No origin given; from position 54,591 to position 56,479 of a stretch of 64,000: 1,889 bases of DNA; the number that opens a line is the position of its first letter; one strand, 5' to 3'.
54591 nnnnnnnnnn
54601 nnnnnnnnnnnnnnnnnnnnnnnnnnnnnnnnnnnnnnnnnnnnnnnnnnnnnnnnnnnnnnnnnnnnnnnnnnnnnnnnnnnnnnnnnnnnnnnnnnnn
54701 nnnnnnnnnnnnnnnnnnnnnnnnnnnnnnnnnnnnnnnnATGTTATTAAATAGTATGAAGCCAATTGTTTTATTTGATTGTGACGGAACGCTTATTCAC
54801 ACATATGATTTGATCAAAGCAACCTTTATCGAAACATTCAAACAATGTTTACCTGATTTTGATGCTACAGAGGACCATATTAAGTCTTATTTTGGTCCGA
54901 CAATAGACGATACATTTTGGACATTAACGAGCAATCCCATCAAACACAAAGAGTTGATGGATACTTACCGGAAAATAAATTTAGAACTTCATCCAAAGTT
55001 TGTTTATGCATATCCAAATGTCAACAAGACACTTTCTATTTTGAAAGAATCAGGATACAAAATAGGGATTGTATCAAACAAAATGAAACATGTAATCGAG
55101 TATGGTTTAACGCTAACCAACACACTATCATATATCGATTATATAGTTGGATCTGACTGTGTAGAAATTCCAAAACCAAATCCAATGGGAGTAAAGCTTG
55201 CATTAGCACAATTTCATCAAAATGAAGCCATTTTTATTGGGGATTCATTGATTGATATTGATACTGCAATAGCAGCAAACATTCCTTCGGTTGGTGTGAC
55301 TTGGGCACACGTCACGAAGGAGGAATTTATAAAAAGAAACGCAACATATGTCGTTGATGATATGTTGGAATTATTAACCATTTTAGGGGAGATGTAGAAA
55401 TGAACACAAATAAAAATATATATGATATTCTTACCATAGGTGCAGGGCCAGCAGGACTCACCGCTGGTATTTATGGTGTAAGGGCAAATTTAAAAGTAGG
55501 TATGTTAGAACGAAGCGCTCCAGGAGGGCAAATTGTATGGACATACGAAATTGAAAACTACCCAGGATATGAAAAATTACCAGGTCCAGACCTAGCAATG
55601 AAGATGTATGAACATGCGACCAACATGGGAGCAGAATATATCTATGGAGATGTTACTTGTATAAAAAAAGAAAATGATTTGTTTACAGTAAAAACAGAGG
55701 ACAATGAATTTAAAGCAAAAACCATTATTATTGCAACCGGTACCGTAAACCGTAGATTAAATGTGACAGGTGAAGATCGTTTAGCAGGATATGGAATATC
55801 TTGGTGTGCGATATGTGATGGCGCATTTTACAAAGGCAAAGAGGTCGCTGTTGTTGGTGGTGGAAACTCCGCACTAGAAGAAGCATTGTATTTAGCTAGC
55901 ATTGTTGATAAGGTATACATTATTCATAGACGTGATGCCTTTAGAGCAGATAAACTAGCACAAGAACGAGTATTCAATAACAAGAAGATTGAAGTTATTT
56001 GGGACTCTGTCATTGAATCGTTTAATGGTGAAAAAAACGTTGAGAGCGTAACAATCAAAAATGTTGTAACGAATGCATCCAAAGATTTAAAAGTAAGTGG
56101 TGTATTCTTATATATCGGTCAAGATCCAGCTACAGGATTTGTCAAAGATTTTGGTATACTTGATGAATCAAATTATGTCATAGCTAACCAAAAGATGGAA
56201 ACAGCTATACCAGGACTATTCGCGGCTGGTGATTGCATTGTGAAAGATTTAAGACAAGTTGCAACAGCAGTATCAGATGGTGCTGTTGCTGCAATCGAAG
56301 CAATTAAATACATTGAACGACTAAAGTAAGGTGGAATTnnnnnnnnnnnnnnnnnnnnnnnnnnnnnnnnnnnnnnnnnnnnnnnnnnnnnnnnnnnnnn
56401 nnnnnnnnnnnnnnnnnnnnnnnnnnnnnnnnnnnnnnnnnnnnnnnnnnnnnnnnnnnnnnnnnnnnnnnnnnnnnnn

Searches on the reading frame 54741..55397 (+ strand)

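Call 59: search_protein_families(library=pfam, proteins=[window:54741-55397:+], max_evalue=0.001)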
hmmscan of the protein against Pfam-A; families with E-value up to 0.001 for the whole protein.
window:54741-55397:+ (218 aa): 5 families
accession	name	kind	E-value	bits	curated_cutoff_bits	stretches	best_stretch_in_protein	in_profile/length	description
PF13419.12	HAD_2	-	1.6e-39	136.3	23.8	1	10-186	1-178/178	Haloacid dehalogenase-like hydrolase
PF00702.32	Hydrolase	-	5.2e-19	69.8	26.4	1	9-180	3-191/191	haloacid dehalogenase-like hydrolase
PF13242.12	Hydrolase_like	-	1.7e-07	31.5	22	1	144-211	3-75/75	HAD-hyrolase-like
PF12710.13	HAD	-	5e-06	27.5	27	1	10-175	1-187/189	haloacid dehalogenase-like hydrolase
PF13344.12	Hydrolase_6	-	0.00041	20.8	27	0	10-27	1-18/101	Haloacid dehalogenase-like hydrolase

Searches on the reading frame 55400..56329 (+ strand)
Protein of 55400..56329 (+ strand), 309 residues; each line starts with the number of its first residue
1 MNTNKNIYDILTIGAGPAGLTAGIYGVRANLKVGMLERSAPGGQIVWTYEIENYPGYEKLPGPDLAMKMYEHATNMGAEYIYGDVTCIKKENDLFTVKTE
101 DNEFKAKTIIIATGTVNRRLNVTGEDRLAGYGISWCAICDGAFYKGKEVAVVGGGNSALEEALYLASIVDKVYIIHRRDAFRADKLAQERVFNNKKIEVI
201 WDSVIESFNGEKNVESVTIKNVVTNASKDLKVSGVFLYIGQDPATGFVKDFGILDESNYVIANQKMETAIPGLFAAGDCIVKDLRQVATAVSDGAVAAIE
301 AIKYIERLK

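Call 59: search_protein_families(library=pfam, proteins=[window:55400-56329:+], max_evalue=0.001)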
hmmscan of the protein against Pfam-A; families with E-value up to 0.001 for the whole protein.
window:55400-56329:+ (309 aa): 8 families
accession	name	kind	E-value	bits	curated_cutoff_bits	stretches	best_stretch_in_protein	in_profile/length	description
PF07992.20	Pyr_redox_2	-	4.3e-47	161.4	26.1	1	8-294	1-291/291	Pyridine nucleotide-disulphide oxidoreductase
PF13738.12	Pyr_redox_3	-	3.9e-26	92.5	30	1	84-277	103-305/305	Pyridine nucleotide-disulphide oxidoreductase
PF00070.33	Pyr_redox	-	1e-14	55.2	22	1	149-220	2-80/82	Pyridine nucleotide-disulphide oxidoreductase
PF01946.23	Thi4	-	4.7e-07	29.7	26.2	1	8-44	18-56/235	Thi4 family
PF03486.20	HI0933_like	-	1.7e-06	28.1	50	0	9-40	2-33/244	HI0933-like protein Rossmann domain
PF01266.30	DAO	-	1.2e-05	25.5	27.9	0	63-116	149-205/353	FAD dependent oxidoreductase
PF00890.30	FAD_binding_2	-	1.9e-05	24.5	20.4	0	9-47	1-40/414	FAD binding domain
PF01134.28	GIDA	-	0.00041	19.9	22.1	0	91-126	125-161/391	Glucose inhibited division protein A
